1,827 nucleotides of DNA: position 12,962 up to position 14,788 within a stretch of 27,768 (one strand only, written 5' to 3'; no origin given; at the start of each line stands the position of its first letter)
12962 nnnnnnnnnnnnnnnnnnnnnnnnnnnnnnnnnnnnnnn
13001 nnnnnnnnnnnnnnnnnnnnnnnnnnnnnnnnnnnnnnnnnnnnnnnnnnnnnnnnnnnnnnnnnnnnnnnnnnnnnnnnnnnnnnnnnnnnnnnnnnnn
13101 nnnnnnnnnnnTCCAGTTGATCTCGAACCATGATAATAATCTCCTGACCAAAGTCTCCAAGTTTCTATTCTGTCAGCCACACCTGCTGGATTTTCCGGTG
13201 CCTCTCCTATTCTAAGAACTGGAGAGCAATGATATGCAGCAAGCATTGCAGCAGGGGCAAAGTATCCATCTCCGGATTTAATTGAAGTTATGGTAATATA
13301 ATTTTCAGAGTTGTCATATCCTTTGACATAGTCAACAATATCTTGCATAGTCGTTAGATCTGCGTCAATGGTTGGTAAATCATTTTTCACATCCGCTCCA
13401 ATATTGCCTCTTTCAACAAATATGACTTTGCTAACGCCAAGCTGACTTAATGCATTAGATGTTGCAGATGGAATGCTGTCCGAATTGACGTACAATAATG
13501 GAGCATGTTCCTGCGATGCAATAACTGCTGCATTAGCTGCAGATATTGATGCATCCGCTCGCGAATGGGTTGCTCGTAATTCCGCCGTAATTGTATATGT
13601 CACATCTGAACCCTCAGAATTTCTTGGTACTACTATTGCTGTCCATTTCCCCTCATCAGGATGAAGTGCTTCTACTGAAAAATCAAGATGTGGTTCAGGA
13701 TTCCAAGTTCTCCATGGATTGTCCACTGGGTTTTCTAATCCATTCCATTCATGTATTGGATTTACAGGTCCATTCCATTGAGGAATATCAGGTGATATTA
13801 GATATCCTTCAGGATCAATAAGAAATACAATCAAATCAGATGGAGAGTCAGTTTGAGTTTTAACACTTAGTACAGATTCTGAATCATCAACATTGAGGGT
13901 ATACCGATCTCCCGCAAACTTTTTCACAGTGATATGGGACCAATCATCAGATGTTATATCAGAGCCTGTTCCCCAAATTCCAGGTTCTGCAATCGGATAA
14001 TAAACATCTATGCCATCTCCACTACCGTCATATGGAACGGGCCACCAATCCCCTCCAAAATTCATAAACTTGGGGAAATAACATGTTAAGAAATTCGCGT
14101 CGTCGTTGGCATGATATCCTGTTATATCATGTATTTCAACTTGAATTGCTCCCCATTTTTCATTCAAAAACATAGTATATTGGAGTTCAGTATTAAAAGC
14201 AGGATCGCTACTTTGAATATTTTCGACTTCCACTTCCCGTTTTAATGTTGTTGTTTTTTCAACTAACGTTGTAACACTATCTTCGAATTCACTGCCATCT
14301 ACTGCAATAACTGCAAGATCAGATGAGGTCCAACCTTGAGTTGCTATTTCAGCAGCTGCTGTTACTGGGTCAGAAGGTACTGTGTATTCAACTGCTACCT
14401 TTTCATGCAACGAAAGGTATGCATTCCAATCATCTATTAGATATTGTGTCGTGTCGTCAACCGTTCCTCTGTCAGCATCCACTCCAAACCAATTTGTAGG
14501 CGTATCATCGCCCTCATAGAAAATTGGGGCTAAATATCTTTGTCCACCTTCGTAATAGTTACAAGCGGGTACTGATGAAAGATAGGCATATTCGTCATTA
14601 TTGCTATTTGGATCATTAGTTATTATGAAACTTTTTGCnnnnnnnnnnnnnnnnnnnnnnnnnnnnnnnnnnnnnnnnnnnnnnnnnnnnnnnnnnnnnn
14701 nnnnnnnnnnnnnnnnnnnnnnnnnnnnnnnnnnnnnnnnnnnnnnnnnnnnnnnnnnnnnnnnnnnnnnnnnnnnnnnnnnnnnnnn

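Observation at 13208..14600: CWB2-like cell-wall-binding repeats split by a ~240-aa insertion in an archaeal-type peptidase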

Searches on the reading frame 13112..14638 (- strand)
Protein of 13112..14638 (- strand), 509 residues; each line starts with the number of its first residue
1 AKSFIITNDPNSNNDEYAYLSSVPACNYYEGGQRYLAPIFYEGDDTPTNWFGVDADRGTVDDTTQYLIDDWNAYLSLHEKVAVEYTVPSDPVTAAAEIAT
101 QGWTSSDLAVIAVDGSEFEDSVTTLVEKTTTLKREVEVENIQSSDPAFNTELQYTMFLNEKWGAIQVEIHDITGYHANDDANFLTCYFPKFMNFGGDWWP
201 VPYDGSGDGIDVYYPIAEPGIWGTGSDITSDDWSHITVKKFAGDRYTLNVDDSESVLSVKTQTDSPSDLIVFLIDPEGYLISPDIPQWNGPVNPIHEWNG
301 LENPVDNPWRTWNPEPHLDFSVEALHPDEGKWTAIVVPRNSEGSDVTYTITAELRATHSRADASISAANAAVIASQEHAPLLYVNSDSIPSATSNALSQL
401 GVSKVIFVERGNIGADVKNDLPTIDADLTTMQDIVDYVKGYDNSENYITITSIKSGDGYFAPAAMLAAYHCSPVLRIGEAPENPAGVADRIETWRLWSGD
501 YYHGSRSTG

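Call 34: search_solved_structures(query=A3, max_evalue=10, show_alignments=3)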
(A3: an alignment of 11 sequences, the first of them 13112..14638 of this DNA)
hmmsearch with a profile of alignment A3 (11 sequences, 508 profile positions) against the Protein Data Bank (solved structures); distinct sequences matched with E-value up to 10: 11.
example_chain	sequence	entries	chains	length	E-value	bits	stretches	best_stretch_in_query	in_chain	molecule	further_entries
5j72_A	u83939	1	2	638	3.6e-05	25.7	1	369-421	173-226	Putative N-acetylmuramoyl-L-alanine amidase,autolysin cwp6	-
9qwr_A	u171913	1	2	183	0.34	12.6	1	348-441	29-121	MICOS complex subunit MIC60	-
3rd8_A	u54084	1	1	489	0.54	11.9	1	350-405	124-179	Fumarate hydratase class II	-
5wkq_A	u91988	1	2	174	0.54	11.9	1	101-156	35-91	Invasin IpaB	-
3u0c_A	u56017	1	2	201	0.69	11.6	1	101-156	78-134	Invasin ipaB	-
8sm9_F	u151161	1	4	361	0.76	11.4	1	53-83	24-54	Amidohydrolase 2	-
3kv7_A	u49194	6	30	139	1.6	10.3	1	319-368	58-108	fluoroacetyl-CoA thioesterase FlK | Fluoroacetyl-CoA thioesterase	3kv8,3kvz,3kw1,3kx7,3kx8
3kvi_A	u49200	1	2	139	1.6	10.3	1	319-368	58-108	Fluoroacetyl-CoA thioesterase FlK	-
3kuv_A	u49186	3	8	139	1.6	10.3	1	319-368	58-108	Fluoroacetyl coenzyme A thioesterase | Fluoroacetyl-CoA thioesterase FlK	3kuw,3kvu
3p2q_A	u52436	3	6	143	1.7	10.2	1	319-368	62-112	Fluoroacetyl coenzyme A thioesterase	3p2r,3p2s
3p3f_A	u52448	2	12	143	1.7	10.2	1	319-368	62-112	Fluoroacetyl coenzyme A thioesterase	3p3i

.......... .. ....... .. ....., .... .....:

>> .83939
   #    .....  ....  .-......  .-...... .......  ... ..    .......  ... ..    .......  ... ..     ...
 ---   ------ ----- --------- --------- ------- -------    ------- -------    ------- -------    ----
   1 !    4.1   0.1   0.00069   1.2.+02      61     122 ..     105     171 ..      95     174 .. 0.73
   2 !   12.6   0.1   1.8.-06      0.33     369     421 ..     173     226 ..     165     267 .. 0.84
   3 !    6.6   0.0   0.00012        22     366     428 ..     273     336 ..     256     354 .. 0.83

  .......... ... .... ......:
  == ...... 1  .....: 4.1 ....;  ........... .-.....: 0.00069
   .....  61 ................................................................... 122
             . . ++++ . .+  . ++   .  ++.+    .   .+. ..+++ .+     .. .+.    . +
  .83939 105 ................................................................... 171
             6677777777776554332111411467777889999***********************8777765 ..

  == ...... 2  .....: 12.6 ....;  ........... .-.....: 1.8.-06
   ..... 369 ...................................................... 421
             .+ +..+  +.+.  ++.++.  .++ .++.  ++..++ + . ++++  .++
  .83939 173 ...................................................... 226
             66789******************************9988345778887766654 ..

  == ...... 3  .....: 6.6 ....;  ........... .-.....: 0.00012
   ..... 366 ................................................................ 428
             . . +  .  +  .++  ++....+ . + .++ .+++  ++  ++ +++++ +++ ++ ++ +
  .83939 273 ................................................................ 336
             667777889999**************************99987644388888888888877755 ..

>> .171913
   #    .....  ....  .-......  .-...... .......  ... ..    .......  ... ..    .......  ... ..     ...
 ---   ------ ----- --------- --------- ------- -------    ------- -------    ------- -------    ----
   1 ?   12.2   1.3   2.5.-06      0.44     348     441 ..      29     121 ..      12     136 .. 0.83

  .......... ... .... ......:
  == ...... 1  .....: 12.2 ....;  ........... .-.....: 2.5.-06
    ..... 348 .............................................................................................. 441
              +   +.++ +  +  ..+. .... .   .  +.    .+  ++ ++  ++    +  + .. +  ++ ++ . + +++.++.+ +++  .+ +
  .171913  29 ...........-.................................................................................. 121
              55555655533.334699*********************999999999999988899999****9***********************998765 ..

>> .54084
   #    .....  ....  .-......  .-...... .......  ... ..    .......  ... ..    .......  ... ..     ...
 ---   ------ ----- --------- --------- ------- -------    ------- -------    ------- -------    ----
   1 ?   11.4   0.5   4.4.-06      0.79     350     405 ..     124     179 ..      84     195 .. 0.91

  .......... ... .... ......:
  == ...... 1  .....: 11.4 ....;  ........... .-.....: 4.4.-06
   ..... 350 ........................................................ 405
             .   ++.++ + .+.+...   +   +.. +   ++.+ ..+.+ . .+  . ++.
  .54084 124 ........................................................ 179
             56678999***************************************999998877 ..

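Call 39: predict_structure(alignment_id=A2)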
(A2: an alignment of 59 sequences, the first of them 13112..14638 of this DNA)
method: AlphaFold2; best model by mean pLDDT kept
length: 509 residues; sequences in the alignment: 59
mean_pLDDT: 87.5   pTM: 0.84
mean pLDDT of the five models: 87.5, 86.8, 85.8, 84.7, 83.5
residues with pLDDT >= 90: 333; 70-90: 110; 50-70: 40; < 50: 26
segments of 3 or more residues with pLDDT < 50: 48-60, 295-298, 502-509
pLDDT, mean of each block of 10 residues (from residue 1): 87 91 95 92 62 45 74 93 93 97 96 92 96 97 94 95 94 80 91 81 69 91 93 95 98 93 97 95 76 50 60 88 94 97 96 92 95 97 97 98 98 95 97 96 91 78 94 90 87 76 36
secondary structure, 60 per line:
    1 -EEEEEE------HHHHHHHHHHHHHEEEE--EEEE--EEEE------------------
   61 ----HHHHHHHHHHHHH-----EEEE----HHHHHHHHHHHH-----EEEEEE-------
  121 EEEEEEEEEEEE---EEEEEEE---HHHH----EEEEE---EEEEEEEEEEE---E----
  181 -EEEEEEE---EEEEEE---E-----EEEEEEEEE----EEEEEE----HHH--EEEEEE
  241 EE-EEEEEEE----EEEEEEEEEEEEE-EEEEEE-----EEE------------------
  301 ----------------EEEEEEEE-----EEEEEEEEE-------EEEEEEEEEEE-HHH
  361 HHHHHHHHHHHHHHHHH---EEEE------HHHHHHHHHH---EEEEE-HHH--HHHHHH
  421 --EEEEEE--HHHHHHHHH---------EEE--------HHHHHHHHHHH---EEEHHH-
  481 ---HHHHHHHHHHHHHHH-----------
elements in order: E2-7 H14-26 E27-30 E33-36 E39-42 H65-77 E83-86 H91-102 E108-113 E121-132 E136-142 H146-149 E154-158 E162-172 E182-188 E192-197 E207-215 E220-225 E235-242 E244-250 E255-267 E269-274 E280-282 E317-324 E330-338 E346-356 H358-377 E381-384 H391-400 E404-408 H415-420 E423-428 H431-439 E449-451 H460-470 E474-476 H484-498

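Call 41: fold_search(model_id=the predicted structure, library=pdb)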
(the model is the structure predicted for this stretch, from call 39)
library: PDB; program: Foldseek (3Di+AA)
matches with E <= 10: 1501; with E <= 0.001: 13
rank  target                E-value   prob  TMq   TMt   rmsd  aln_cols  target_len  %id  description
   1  6q5u_G                6.6e-05  0.54  0.11  0.14  25.4       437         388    8  High resolution electron cryo-microscopy structure of the bacteriophage PR772 (released 2019-06-19)
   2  4qaw_H                2.1e-04  0.66  0.11  0.11  20.2       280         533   10  Structure of modular Xyn30D from Paenibacillus barcinonensis (released 2014-10-08)
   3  9occ_E                2.3e-04  0.47  0.13  0.10  21.4       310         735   12  Sf11 bacteriophage tail (released 2025-11-12)
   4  6q5u_D                3.0e-04  0.51  0.12  0.15  24.2       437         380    8  High resolution electron cryo-microscopy structure of the bacteriophage PR772 (released 2019-06-19)
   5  4qaw_A                3.4e-04  0.57  0.11  0.10  21.2       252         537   10  Structure of modular Xyn30D from Paenibacillus barcinonensis (released 2014-10-08)
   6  4qaw_E                4.1e-04  0.57  0.11  0.11  21.1       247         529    9  Structure of modular Xyn30D from Paenibacillus barcinonensis (released 2014-10-08)
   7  4qaw_D                4.1e-04  0.57  0.11  0.11  20.0       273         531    9  Structure of modular Xyn30D from Paenibacillus barcinonensis (released 2014-10-08)
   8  3bow_A                5.2e-04  0.89  0.13  0.10  20.3       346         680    6  Structure of M-calpain in complex with Calpastatin (released 2008-11-25)
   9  7y63_A                5.2e-04  0.87  0.17  0.15  20.2       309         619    7  ApoSIDT2-pH7.4 (released 2023-06-21)
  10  8k1b_A                6.2e-04  0.85  0.17  0.28  13.3       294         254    6  SID1 transmembrane family member 1 (released 2024-07-10)
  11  8k11_A                8.8e-04  0.84  0.17  0.28  19.2       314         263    6  SID1 transmembrane family member 2 (released 2024-07-10)
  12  7vrp_B                8.8e-04  0.15  0.08  0.09  22.9       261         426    7  Structure of infectious bursal disease virus Gx strain (released 2022-03-30)
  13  8k13_A                9.9e-04  0.72  0.17  0.16  13.5       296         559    7  SID1 transmembrane family member 1 (released 2024-07-10)
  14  8k10_A                1.1e-03  0.75  0.16  0.14  19.0       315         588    8  SID1 transmembrane family member 2 (released 2024-07-10)
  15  5iku                  1.1e-03  0.75  0.11  0.23  20.7       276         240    9  Crystal structure of the Hathewaya histolytica ColG tandem collagen-binding domain s3as3b in the presence of calcium at  (released 2017-03-15)
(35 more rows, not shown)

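Call 43: search_protein_representatives(alignment_id=A3)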
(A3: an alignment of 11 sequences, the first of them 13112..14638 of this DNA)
Query: 11 sequences, 508 profile positions. Proteins with E-value up to 0.001 (for the whole library): 310; up to 1e-10: 78; up to 1e-30: 20. The best 150 are listed.
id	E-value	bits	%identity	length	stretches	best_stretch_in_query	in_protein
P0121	1.0e-255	865.5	-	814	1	1-508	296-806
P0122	4.5e-240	813.9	-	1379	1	1-508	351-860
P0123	3.2e-222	755.0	-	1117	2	1-483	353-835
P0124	6.0e-159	546.3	-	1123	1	1-507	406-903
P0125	7.7e-159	545.9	-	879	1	7-507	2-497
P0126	1.1e-156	538.8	-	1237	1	1-507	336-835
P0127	9.9e-122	423.5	-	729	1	1-390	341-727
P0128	1.2e-121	423.2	-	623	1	267-508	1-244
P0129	1.2e-75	271.4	-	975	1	16-504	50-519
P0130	2.0e-64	234.4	-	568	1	1-234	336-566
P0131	6.7e-55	203.0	-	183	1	231-398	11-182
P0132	7.3e-44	166.6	-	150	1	55-164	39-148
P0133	1.3e-43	165.8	-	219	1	1-138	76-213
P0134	4.9e-41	157.3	-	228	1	67-241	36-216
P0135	1.3e-35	139.4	-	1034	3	316-475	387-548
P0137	5.0e-33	130.8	-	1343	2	323-500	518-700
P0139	5.3e-32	127.5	-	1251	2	321-477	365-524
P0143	1.1e-27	113.3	-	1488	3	320-494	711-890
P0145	3.7e-26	108.2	-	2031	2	314-478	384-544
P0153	5.0e-22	94.6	-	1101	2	316-482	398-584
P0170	8.2e-18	80.6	-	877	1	340-501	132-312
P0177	6.3e-15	71.1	-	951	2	365-478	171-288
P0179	2.6e-14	69.1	-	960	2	5-280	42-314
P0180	2.6e-14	69.1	-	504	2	2-121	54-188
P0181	3.8e-14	68.5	-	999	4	362-423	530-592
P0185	5.6e-14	68.0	-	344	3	364-421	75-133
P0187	3.4e-12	62.1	-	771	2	6-128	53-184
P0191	8.2e-12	60.8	-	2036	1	6-413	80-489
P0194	1.9e-11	59.6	-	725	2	365-449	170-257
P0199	5.5e-10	54.8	-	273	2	363-439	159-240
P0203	3.0e-09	52.4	-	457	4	366-418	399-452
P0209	2.0e-08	49.7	-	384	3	366-425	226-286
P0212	4.0e-08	48.7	-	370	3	361-427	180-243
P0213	4.6e-08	48.5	-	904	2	352-429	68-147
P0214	4.8e-08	48.4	-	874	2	341-439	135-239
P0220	9.6e-08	47.4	-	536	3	358-428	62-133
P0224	1.9e-07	46.5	-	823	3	368-433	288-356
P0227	2.5e-07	46.0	-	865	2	365-439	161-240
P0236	7.9e-07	44.4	-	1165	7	84-137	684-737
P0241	1.1e-06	43.9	-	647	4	366-416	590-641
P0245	2.4e-06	42.8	-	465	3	370-422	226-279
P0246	2.4e-06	42.8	-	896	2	365-441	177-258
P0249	2.6e-06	42.7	-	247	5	368-420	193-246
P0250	2.6e-06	42.7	-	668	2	14-121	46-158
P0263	6.5e-06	41.4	-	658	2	365-449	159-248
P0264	6.8e-06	41.3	-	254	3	366-420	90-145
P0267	9.2e-06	40.9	-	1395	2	361-442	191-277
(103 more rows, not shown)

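Call 44: search_protein_families(library=pfam, proteins=[P0185, P0203, P0209, P0212, P0220, P0236, P0241, P0245, P0249, P0264], max_evalue=0.001)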
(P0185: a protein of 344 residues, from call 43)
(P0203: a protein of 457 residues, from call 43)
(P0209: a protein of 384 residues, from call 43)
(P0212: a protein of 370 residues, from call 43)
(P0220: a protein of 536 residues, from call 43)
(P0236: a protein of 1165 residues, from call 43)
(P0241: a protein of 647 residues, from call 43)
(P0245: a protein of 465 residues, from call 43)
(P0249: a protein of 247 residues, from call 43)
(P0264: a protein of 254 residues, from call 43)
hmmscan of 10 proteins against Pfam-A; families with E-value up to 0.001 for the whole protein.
P0185 (344 aa): 3 families
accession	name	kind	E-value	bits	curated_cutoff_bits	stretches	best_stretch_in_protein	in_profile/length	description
PF04122.17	CW_binding_2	-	9.5e-53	177.1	24.9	3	46-129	6-73/73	Cell wall binding domain 2 (CWB2)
PF02780.25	Transketolase_C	-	1.8e-06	28.3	25.9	0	161-190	8-37/124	Transketolase, C-terminal domain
PF01872.23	RibD_C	-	0.00013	22.2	24.1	0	100-135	120-155/197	RibD C-terminal domain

P0203 (457 aa): 1 family
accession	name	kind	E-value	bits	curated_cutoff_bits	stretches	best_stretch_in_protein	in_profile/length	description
PF04122.17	CW_binding_2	-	5.4e-47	158.7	24.9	3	363-450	1-72/73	Cell wall binding domain 2 (CWB2)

P0209 (384 aa): 3 families
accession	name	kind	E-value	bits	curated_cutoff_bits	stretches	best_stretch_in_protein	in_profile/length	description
PF04122.17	CW_binding_2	-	5.4e-44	149.1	24.9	3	91-178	1-72/73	Cell wall binding domain 2 (CWB2)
PF00291.31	PALP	-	1e-07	32.1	35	1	93-183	34-122/295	Pyridoxal-phosphate dependent enzyme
PF05887.16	Trypan_PARP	-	0.00033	21.1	100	1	51-84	54-87/134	Procyclic acidic repetitive protein (PARP)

P0212 (370 aa): 1 family
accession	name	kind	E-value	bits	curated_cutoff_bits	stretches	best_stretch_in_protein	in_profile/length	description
PF04122.17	CW_binding_2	-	1.7e-48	163.5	24.9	3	43-132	1-73/73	Cell wall binding domain 2 (CWB2)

P0220 (536 aa): 3 families
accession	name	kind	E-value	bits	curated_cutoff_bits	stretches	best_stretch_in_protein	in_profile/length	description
PF04122.17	CW_binding_2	-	4.9e-41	139.6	24.9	3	32-121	1-72/73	Cell wall binding domain 2 (CWB2)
PF10648.15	Gmad2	-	6.9e-23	81.2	25.7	1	440-524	2-86/86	Immunoglobulin-like domain of bacterial spore germination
PF14343.11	PrcB_C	-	6.7e-06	26.7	24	1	350-399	2-51/56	PrcB C-terminal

P0236 (1165 aa): 16 families
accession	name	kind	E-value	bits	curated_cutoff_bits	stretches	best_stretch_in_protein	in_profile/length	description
PF02368.24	Big_2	-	1.7e-77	255.9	22.8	7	948-1018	3-70/79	Bacterial Ig-like domain (group 2)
PF13306.12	LRR_5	-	9.3e-50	168.2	27.7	2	225-348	6-127/127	BspA type Leucine rich repeat region (6 copies)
PF22359.2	Big-like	-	2.2e-28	98.7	27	4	522-560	12-47/48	Bacterial Ig-like domain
PF21764.3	Invasin_D4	-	4e-12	46.9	27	0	975-1006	31-61/88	Invasin, domain 4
PF16099.11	RMI1_C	-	2.4e-11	44.1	27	0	800-862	75-137/143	Recq-mediated genome instability protein 1, C-terminal OB-fold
PF19127.6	Choline_bind_3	-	5.4e-11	42.7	27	2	1075-1115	3-40/47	Choline-binding repeat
PF24089.1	DUF7374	-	1.6e-09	38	27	0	613-654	33-74/106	Family of unknown function (DUF7374)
PF01473.26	Choline_bind_1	-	4.5e-08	33.5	20.5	1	1123-1137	1-15/19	Putative cell wall binding repeat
PF13855.12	LRR_8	-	6e-08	32.8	27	0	239-279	10-51/61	Leucine rich repeat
PF12985.13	DUF3869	-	8.3e-08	32.8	24.5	0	985-1031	26-72/85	Domain of unknown function (DUF3869)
PF24935.1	Ig_NUP210_6th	-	1.8e-06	28.3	27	0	607-642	49-84/86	NUP210-like, Ig-like domain 6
PF21571.2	ArgZ-like_C_1st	-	1.3e-05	25.5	27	0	824-876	20-72/84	Arginine dihydrolase ArgZ-like, C-terminal, first region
PF16640.11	Big_3_5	-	0.00013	22.9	35.5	0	484-551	3-73/88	Bacterial Ig-like domain (group 3)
PF07523.18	Big_3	-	0.00029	21.5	21.2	0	767-841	4-68/68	Bacterial Ig-like domain (group 3)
PF14728.12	PTHB1_GAE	-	0.00066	20.6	27.4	0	730-789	6-67/88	PTHB1 GAE domain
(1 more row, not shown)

P0241 (647 aa): 6 families
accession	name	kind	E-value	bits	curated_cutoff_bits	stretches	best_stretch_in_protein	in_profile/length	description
PF04122.17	CW_binding_2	-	2e-64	214.5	24.9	3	363-450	1-73/73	Cell wall binding domain 2 (CWB2)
PF12799.13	LRR_4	-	5.3e-22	77.8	27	4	120-161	1-43/44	Leucine Rich repeats (2 copies)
PF13855.12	LRR_8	-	2.2e-14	53.4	27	2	77-132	2-61/61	Leucine rich repeat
PF14580.12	LRR_9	-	1e-05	25.6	30.5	0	257-298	20-61/175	Leucine-rich repeat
PF23598.1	LRR_14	-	1.7e-05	24.2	40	1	67-167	38-145/353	Leucine-rich repeat region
PF23952.1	LRR_EndoS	-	7.2e-05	23.4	27.9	0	80-174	27-116/116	Endo-beta-N-acetylglucosaminidase EndoS LRR domain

P0245 (465 aa): 4 families
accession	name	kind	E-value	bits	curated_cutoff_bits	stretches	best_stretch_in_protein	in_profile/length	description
PF04122.17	CW_binding_2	-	5.7e-19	68.9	24.9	2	83-175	1-73/73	Cell wall binding domain 2 (CWB2)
PF00041.27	fn3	-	1.7e-12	47.8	25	1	3-67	20-81/84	Fibronectin type III domain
PF01833.30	TIG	-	2.2e-07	31.2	20.9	1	386-450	1-71/84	IPT/TIG domain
PF16656.11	Pur_ac_phosph_N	-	0.00031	21.7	30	0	274-303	55-78/93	Purple acid Phosphatase, N-terminal domain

P0249 (247 aa): 2 families
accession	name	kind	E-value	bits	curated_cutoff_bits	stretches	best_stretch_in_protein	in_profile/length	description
PF04122.17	CW_binding_2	-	1.4e-38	131.7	24.9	2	56-144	1-73/73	Cell wall binding domain 2 (CWB2)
PF03808.19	Glyco_tran_WecG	-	6e-05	23.4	27.4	0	126-186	42-106/168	Glycosyl transferase WecG/TagA/CpsF family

P0264 (254 aa): 1 family
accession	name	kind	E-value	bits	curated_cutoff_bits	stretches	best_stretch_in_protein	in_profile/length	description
PF04122.17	CW_binding_2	-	2.4e-35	121.4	24.9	2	54-141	1-72/73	Cell wall binding domain 2 (CWB2)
